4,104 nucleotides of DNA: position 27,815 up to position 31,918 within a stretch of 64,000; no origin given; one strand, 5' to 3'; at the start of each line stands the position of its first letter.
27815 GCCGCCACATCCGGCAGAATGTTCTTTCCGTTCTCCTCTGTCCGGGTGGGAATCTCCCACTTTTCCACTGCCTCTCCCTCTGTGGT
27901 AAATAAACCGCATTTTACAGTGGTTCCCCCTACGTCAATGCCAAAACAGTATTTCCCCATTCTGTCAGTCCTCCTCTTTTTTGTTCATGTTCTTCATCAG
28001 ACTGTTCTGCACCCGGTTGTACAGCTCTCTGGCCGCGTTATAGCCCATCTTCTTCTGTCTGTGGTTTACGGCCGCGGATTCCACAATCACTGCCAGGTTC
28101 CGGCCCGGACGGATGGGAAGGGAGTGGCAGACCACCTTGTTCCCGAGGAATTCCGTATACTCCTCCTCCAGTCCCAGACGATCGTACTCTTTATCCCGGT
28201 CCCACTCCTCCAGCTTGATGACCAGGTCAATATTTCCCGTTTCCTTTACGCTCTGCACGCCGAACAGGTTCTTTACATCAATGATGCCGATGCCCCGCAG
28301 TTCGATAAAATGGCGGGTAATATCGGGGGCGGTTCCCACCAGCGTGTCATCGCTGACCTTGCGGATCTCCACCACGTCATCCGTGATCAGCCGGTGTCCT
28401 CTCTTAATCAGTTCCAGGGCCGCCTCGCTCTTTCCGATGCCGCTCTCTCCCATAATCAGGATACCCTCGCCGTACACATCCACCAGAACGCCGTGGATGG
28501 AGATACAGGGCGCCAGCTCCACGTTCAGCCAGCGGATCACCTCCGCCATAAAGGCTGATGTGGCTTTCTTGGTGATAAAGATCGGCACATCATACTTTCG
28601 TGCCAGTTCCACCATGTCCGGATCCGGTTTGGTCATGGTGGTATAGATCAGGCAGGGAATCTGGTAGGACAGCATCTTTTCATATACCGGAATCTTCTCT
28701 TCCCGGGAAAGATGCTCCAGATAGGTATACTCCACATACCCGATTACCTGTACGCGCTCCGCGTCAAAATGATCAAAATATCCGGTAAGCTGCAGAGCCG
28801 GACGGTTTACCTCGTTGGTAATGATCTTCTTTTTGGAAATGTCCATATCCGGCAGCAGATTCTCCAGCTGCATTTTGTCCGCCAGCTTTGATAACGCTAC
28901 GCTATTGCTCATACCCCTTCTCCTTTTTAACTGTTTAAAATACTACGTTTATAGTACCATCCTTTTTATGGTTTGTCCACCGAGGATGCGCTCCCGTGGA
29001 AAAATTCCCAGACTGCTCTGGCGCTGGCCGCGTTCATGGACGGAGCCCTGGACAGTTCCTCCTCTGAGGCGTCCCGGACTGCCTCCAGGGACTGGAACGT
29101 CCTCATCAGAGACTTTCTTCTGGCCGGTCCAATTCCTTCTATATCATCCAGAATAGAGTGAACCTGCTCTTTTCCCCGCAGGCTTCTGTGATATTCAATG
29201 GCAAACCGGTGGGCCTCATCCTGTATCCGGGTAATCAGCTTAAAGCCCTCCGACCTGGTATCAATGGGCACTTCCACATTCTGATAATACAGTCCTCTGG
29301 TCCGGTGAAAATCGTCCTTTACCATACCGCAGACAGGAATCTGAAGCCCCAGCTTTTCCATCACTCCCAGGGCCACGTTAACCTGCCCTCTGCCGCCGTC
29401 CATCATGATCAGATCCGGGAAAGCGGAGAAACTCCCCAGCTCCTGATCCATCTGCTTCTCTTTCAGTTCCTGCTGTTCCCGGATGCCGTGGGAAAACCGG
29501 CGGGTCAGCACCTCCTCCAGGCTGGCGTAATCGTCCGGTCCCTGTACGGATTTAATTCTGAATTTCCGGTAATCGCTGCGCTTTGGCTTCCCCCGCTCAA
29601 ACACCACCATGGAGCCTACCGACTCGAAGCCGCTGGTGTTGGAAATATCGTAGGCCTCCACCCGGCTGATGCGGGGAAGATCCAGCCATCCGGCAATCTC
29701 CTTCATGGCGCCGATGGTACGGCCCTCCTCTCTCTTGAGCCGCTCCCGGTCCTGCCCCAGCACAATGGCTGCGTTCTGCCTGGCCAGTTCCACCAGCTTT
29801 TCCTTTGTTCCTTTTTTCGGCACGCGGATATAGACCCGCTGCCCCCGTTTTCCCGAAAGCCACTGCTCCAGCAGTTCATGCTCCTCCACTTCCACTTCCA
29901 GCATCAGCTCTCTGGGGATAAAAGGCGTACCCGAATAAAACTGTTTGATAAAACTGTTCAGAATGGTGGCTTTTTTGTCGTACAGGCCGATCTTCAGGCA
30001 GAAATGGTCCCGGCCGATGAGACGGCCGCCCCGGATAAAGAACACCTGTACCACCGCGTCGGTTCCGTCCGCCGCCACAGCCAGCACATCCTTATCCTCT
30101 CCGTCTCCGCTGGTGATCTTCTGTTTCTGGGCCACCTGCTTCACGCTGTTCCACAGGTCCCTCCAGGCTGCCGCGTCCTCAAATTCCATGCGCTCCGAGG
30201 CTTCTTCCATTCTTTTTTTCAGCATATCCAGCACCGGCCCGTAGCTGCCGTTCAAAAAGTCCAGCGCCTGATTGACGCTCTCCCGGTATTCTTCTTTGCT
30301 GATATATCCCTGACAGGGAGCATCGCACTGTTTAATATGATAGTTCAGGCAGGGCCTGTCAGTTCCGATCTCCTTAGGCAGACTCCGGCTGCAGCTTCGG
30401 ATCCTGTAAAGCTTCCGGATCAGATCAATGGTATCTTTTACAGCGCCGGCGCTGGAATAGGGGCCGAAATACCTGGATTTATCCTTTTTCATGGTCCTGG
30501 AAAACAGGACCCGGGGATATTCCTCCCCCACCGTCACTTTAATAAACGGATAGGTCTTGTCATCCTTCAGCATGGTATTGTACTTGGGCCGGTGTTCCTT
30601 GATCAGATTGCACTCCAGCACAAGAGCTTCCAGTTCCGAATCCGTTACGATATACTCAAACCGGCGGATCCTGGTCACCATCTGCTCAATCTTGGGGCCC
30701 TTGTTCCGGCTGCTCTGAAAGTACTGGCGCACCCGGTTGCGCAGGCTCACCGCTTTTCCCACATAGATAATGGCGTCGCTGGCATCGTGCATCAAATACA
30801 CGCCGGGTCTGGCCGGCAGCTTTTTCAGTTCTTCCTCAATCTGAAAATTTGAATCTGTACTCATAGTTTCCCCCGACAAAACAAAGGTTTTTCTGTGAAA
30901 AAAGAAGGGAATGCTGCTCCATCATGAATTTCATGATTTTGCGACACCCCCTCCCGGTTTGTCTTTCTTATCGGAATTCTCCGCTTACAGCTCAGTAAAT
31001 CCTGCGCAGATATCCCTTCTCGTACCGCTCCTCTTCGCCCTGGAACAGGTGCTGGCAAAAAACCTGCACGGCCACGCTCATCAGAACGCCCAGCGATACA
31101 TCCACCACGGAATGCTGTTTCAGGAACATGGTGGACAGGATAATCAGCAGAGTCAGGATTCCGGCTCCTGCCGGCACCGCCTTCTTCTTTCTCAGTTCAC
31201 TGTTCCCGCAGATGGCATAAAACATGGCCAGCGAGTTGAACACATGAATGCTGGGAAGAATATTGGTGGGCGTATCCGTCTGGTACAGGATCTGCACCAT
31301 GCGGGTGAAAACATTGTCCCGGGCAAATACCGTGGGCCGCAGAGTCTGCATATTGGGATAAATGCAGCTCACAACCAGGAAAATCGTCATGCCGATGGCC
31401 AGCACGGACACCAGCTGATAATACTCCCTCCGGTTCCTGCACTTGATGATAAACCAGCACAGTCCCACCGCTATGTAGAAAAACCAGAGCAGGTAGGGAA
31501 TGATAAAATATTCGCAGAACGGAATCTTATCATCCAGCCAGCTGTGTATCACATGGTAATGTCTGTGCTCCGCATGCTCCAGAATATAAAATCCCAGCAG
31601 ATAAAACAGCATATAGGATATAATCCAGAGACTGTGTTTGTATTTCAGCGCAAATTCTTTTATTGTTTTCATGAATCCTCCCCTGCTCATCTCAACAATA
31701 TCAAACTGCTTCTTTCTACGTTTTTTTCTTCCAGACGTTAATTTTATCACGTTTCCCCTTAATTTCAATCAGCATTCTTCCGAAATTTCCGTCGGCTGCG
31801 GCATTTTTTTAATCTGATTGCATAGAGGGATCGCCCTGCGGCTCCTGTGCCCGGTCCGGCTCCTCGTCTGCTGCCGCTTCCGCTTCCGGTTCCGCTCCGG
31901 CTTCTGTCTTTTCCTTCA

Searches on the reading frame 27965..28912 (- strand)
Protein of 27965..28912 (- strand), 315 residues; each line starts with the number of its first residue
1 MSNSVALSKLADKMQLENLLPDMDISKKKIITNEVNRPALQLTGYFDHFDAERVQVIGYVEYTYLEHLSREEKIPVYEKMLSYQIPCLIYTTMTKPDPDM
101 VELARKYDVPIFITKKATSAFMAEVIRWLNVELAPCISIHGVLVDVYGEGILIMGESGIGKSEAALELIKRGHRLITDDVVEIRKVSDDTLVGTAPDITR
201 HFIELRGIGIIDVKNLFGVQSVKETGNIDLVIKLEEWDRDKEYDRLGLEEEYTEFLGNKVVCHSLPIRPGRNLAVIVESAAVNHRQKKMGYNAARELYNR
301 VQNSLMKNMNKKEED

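Call 35: search_protein_families(library=pfam, proteins=[window:27965-28912:-], max_evalue=0.00001)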
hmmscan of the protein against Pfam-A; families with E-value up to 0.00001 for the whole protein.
window:27965-28912:- (315 aa): 2 families
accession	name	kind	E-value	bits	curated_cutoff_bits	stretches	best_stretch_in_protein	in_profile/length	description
PF07475.17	Hpr_kinase_C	-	2.6e-71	239.1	33.3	1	132-300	2-170/171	HPr Serine kinase C-terminal domain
PF02603.21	Hpr_kinase_N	-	1.2e-44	151.8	24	1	5-129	1-125/125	HPr Serine kinase N terminus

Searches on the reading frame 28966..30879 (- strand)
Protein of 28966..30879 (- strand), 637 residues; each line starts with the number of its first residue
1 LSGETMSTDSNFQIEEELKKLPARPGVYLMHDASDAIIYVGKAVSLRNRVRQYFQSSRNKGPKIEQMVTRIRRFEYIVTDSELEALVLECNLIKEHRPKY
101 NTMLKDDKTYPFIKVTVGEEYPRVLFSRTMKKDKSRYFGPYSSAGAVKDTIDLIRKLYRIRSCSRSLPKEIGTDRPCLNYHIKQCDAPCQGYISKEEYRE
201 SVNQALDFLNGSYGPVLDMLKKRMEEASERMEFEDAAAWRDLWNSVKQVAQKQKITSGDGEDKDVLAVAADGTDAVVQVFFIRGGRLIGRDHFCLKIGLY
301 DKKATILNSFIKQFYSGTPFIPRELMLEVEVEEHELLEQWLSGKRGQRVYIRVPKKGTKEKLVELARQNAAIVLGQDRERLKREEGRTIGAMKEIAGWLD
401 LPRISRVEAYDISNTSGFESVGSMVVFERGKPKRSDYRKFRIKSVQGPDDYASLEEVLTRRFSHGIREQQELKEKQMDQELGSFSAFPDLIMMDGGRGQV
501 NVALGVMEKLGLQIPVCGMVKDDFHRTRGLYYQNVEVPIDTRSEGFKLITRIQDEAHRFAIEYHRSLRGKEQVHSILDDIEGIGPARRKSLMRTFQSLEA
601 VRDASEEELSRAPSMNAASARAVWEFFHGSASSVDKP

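Call 35: search_protein_families(library=pfam, proteins=[window:28966-30879:-], max_evalue=0.00001)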
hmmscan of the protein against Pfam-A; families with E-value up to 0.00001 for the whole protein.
window:28966-30879:- (637 aa): 5 families
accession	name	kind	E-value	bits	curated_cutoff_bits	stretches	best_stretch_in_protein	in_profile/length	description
PF08459.17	UvrC_RNaseH_dom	-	1.4e-52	178.2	22.3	1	399-561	4-159/159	UvrC RNAse H endonuclease domain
PF22920.2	UvrC_RNaseH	-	8e-39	132.6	24.3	1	262-376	1-115/116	UvrC Ribonuclease H-like domain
PF01541.30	GIY-YIG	-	9.1e-09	35.9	22.6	1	25-101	2-78/78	GIY-YIG catalytic domain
PF14520.12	HHH_5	-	1.8e-07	32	27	1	577-622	4-50/57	Helix-hairpin-helix domain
PF02151.25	UVR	-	1.5e-06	28.2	21.5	1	220-247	7-34/36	UvrB/uvrC motif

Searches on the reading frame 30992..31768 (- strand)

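Call 36: search_protein_families(library=pfam, proteins=[window:30992-31768:-], max_evalue=0.00001)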
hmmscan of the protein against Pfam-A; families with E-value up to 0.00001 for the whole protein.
window:30992-31768:- (258 aa): 2 families
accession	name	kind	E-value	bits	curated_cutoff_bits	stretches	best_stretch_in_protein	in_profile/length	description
PF14378.12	PAP2_3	-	1.9e-08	34.8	27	1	63-235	6-188/190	PAP2 superfamily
PF01569.27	PAP2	-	1.9e-07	31.4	27.2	1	136-243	19-126/130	PAP2 superfamily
